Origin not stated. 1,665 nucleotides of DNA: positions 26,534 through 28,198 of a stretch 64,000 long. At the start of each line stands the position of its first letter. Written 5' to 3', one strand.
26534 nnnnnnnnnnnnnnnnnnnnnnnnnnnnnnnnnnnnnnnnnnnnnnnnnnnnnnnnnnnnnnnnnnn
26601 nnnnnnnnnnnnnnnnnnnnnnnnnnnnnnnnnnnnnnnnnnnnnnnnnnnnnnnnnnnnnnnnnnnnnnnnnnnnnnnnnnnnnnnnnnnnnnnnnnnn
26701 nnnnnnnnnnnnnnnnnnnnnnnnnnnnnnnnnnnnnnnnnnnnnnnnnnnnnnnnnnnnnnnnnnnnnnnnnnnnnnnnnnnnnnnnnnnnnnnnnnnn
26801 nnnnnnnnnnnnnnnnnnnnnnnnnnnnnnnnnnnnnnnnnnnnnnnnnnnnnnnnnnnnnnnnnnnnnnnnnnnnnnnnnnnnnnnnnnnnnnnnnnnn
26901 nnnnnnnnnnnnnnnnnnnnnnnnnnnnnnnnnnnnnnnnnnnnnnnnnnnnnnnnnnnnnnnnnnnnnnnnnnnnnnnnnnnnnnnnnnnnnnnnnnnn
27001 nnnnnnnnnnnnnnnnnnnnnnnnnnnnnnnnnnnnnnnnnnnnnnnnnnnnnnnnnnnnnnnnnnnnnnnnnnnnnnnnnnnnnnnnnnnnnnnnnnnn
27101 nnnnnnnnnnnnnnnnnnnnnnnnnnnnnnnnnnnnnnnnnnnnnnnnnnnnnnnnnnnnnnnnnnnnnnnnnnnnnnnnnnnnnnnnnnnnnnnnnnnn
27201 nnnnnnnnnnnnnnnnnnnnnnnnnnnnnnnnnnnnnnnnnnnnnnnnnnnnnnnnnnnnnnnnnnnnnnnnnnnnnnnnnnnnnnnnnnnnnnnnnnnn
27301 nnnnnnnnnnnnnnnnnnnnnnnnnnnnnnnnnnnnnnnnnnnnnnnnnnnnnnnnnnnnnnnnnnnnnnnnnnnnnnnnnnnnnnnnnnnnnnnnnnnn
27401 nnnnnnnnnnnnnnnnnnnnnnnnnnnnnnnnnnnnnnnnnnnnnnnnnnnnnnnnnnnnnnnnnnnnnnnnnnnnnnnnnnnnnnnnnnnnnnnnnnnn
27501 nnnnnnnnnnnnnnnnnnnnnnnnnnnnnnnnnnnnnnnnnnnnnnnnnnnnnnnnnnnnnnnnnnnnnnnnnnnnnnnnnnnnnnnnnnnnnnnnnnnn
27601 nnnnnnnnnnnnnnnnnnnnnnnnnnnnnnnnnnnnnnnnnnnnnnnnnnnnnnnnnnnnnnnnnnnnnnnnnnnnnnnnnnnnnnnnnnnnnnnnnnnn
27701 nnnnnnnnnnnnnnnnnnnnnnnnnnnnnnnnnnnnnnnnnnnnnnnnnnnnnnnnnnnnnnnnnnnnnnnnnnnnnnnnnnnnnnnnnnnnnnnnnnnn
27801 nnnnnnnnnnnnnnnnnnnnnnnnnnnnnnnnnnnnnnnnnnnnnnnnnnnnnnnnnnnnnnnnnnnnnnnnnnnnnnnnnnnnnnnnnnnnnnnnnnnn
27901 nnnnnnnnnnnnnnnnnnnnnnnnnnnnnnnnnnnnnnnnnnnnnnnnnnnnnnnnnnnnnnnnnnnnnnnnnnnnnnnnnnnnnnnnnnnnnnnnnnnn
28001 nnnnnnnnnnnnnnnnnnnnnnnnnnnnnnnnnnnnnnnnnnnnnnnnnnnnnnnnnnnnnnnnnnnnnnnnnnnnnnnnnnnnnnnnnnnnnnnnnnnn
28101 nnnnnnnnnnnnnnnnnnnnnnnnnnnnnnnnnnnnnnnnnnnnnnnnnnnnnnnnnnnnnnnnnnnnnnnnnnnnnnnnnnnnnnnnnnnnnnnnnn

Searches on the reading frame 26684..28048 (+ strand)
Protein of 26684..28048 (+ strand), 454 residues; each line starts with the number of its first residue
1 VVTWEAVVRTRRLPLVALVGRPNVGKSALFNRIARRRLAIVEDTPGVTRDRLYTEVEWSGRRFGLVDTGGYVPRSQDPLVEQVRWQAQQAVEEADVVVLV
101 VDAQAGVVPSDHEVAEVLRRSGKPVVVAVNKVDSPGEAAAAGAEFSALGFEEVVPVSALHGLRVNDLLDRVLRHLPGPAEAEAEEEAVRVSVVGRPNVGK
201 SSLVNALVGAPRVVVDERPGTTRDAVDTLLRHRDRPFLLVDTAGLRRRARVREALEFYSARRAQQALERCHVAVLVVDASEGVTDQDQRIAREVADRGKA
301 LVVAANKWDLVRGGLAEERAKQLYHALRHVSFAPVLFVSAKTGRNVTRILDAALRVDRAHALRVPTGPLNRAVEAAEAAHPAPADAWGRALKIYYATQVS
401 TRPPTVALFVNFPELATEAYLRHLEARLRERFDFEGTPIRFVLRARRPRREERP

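Call 4: search_protein_families(library=ncbifam, proteins=[window:26684-28048:+], max_evalue=0.01)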
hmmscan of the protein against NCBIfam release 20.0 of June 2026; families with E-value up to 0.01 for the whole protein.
window:26684-28048:+ (454 aa): 48 families (the best 25 are shown)
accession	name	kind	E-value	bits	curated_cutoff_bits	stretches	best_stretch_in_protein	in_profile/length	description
TIGR03594.1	GTPase_EngA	equivalog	1.2e-157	525.3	306.7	1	14-443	1-431/432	ribosome biogenesis GTPase Der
NF002828.0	PRK03003.1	equivalog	3.1e-134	448.1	631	1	11-451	38-474/477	ribosome biogenesis GTPase Der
NF007071.0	PRK09518.1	equivalog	9.5e-130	434.3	953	1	11-450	269-704/706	bifunctional cytidylate kinase/GTPase Der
NF000908.1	PRK00089.1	equivalog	4.2e-59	200.2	237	2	15-176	5-168/291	GTPase Era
TIGR00231.1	small_GTP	domain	1.8e-55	187.2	42.5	2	16-169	6-160/164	GTP-binding protein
TIGR00450.1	mnmE_trmE_thdF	equivalog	4.7e-47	161.1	252.6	2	181-314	203-330/446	tRNA uridine-5-carboxymethylaminomethyl(34) synthesis GTPase MnmE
NF003661.0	PRK05291.1-3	equivalog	1.3e-46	159.9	380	2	164-352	193-365/448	tRNA uridine-5-carboxymethylaminomethyl(34) synthesis GTPase MnmE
TIGR03918.1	GTP_HydF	equivalog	6.3e-44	150.4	325.55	2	186-352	6-162/392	[FeFe] hydrogenase H-cluster maturation GTPase HydF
TIGR00436.1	era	equivalog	6.6e-41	140.5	116.25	2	16-175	3-163/270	GTPase Era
TIGR03596.1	GTPase_YlqF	equivalog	9.4e-32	110.5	208.2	2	84-244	12-172/276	ribosome biogenesis GTPase YlqF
TIGR03598.1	GTPase_YsxC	equivalog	5.1e-30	104.5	124.45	2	11-134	16-141/186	ribosome biogenesis GTP-binding protein YihA/YsxC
TIGR03156.1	GTP_HflX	equivalog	7.2e-25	87.6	216.75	2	10-173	186-349/351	GTPase HflX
TIGR00437.1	feoB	equivalog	1.5e-21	76.7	315.65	2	20-171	1-150/594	ferrous iron transport protein B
NF003255.0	PRK04213.1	equivalog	9.1e-20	70.8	164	2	13-134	9-142/204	GTP-binding protein EngB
NF008955.0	PRK12297.1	equivalog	5.6e-18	65.1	406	2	190-355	162-326/429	GTPase ObgE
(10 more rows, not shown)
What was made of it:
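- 26705..28048 (+): der (ribosome-biogenesis GTPase EngA/Der), 447 aa, GTG start. TIGR03594 at 525 bits against a 307-bit cut-off (call 4).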

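Call 5: search_protein_families(library=pfam, proteins=[window:26684-28048:+], max_evalue=0.01)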
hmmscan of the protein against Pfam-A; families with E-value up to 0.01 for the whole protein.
window:26684-28048:+ (454 aa): 18 families
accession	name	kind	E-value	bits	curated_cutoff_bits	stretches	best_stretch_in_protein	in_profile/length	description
PF01926.29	MMR_HSR1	-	1.1e-56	190.3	21.9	2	16-131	2-113/113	50S ribosome-binding GTPase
PF00009.33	GTP_EFTU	-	2.7e-31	109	26.5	2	42-176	50-187/188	Elongation factor Tu GTP binding domain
PF14714.11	KH_dom-like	-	6.8e-29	100.4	27.3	1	363-444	1-81/81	KH-domain-like of EngA bacterial GTPase enzymes, C-terminal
PF02421.24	FeoB_N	-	2e-25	89.5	27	2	16-168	3-153/156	Ferrous iron transport protein B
PF00350.29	Dynamin_N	-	8.1e-13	49.2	27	1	190-223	1-34/168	Dynamin family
PF04548.22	AIG1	-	6.7e-11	42.3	27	2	17-120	4-109/212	AIG1 family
PF03193.22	RsgA_GTPase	-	8.7e-07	29.4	30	0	190-215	109-134/174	RsgA GTPase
PF00071.28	Ras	-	1e-05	25.6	21.6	0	190-354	2-157/162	Ras family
PF08477.19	Roc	-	1.2e-05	26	27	0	189-278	1-88/119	Ras of Complex, Roc, domain of DAPkinase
PF13401.12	AAA_22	-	2.3e-05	25.1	27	0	15-102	7-91/130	AAA domain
PF05621.17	TniB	-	6.7e-05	22.8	22.4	0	9-37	31-59/189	Bacterial TniB protein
PF02492.25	cobW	-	0.00032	20.8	20.7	0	228-326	76-171/180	CobW/HypB/UreG, nucleotide-binding domain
PF16897.10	MMR_HSR1_Xtn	-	0.0021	18.5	35.2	0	123-175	56-104/106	C-terminal region of MMR_HSR1 domain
PF10662.15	PduV-EutP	-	0.0029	17.9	21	0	91-170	61-140/143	Ethanolamine utilisation - propanediol utilisation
PF15891.11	Nuc_deoxyri_tr2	-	0.0041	17.9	30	0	74-130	49-103/105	Nucleoside 2-deoxyribosyltransferase like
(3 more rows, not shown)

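Call 12: find_related_loci(query=window:26705-28048:+, collection=genome_contigs, flank=6000)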
Query window:26705-28048:+ (447 aa) in genome_contigs; peptide patterns used: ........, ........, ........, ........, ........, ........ (x = any residue, [..] = any of these).
600 stretches matched a pattern (row limit reached: there are more); 278 encode a relative of the query (tblastn E <= 1e-3); the best 80 are kept; 80 distinct loci.
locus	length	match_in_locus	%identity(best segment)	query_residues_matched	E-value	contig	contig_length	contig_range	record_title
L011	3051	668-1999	84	4-446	0e+0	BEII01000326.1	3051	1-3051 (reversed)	Bacterium HR32 DNA, contig: NODE_8699_326, isolate: HRbin32, whole genome shotgun sequence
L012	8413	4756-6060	61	5-439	3e-142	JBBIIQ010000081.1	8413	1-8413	MAG: Armatimonadota bacterium isolate PGS172224_bin_142 NODE_8251_length_8413_cov_4.502393, whole genome shotgun sequenc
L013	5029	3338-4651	50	2-439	8e-140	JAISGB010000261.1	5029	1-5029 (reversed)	MAG: Eubacteriales Family XIII. Incertae Sedis bacterium isolate Gx485_bin78 k119_1983422, whole genome shotgun sequence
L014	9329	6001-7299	49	7-439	4e-137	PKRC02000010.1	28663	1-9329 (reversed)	MAG: Clostridia bacterium isolate ZC4RG12 NODE_1191_length_28663_cov_41.946449, whole genome shotgun sequence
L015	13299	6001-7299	48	7-439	2e-133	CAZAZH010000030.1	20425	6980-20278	MAG TPA_asm: uncultured Syntrophomonas sp. isolate binchicken_co45_545 genome assembly, contig: NODE_4339_length_20425_c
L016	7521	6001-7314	48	7-444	2e-133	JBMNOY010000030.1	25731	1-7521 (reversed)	MAG: Syntrophomonadaceae bacterium isolate SBF912SR2HQ0010 scaffold_7813_c1, whole genome shotgun sequence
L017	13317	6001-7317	50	6-438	2e-133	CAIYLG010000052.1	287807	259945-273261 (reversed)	MAG: uncultured Armatimonadetes bacterium isolate AM-2014_bin-2629 genome assembly, contig: bin-2629:52/66, whole genome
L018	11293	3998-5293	47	7-439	2e-132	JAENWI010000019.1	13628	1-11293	MAG: Peptostreptococcaceae bacterium isolate 5_8_m_bin4 k141_296795_length_13628_cov_316.6270, whole genome shotgun sequ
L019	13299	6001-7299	48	7-440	9e-132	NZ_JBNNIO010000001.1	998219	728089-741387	Bacillus sp. NPDC077027 NPDC077027_70_E1.ctg-0001, whole genome shotgun sequence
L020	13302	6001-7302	47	7-440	1e-131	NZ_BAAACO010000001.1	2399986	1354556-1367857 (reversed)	Clostridium nitritogenes strain JCM 6485 sequence01, whole genome shotgun sequence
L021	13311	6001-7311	46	7-442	8e-131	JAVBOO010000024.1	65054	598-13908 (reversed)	MAG: Eubacteriales bacterium isolate EPI_MAG_00111 c_000013181407, whole genome shotgun sequence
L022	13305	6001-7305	48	7-442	1e-130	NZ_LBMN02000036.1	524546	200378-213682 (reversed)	Bacillus paralicheniformis strain KJ-16 contig_6, whole genome shotgun sequence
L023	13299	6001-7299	47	7-440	1e-130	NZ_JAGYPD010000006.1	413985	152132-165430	Bacillus sp. FJAT-50079 Scaffold6, whole genome shotgun sequence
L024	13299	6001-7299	47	7-440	2e-130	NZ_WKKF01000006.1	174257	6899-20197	Metabacillus idriensis strain DSM 19097 Contig06, whole genome shotgun sequence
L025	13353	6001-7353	49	1-446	2e-130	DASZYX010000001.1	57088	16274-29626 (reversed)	MAG TPA_asm: Fimbriimonadaceae bacterium isolate SMAG_U6221 k141_258215, whole genome shotgun sequence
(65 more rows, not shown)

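Call 69: search_protein_families(library=pfam, proteins=[L012:319-1365:+, L012:1475-2305:+, L012:2351-3010:+, L012:3041-3697:+, L012:3869-4735:+, L012:4753-6078:+, L012:6188-7330:+, L012:7320-8192:+], max_evalue=0.00001)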
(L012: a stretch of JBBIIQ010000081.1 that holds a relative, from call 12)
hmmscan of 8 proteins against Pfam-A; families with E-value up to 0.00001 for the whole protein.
L012:319-1365:+ (348 aa): 0 families

L012:1475-2305:+ (276 aa): 2 families
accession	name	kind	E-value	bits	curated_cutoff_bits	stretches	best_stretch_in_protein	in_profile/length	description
PF00497.25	SBP_bac_3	-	2.7e-38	131.1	26.4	1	37-257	1-131/132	Bacterial extracellular solute-binding proteins, family 3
PF10613.14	Lig_chan-Glu_bd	-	4e-08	33.8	30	1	92-132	73-113/115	Ligated ion channel L-glutamate- and glycine-binding site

L012:2351-3010:+ (219 aa): 1 family
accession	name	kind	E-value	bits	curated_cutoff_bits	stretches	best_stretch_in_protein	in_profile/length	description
PF00528.27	BPD_transp_1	-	2.3e-24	86.6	26.4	1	32-211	2-181/184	Binding-protein-dependent transport system inner membrane component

L012:3041-3697:+ (218 aa): 1 family
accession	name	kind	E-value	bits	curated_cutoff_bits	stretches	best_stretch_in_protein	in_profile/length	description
PF00528.27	BPD_transp_1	-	2.8e-19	70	26.4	1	31-212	1-182/184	Binding-protein-dependent transport system inner membrane component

L012:3869-4735:+ (288 aa): 1 family
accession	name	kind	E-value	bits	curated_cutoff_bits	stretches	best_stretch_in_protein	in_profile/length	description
PF02401.23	LYTB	-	1.2e-86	290.7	24.5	1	3-274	1-266/267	LytB protein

L012:4753-6078:+ (441 aa): 9 families
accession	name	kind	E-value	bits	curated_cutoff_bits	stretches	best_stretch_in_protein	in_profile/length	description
PF01926.29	MMR_HSR1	-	5.3e-59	197.7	21.9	2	6-121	2-113/113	50S ribosome-binding GTPase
PF14714.11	KH_dom-like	-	4.3e-30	104.3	27.3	1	353-434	1-81/81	KH-domain-like of EngA bacterial GTPase enzymes, C-terminal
PF00009.33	GTP_EFTU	-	1.8e-26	93.4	26.5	2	178-347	6-186/188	Elongation factor Tu GTP binding domain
PF02421.24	FeoB_N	-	2.8e-26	92.4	27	2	177-303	2-122/156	Ferrous iron transport protein B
PF04548.22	AIG1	-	3.7e-18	66.1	27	1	177-283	2-108/212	AIG1 family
PF00350.29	Dynamin_N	-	4.7e-15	56.5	27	0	178-210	1-33/168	Dynamin family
PF03193.22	RsgA_GTPase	-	2.7e-08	34.3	30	0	178-212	109-143/174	RsgA GTPase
PF00071.28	Ras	-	1e-06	28.9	21.6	0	178-345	2-158/162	Ras family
PF08477.19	Roc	-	6.7e-06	26.8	27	0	177-239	1-72/119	Ras of Complex, Roc, domain of DAPkinase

L012:6188-7330:+ (380 aa): 0 families

L012:7320-8192:+ (290 aa): 0 families
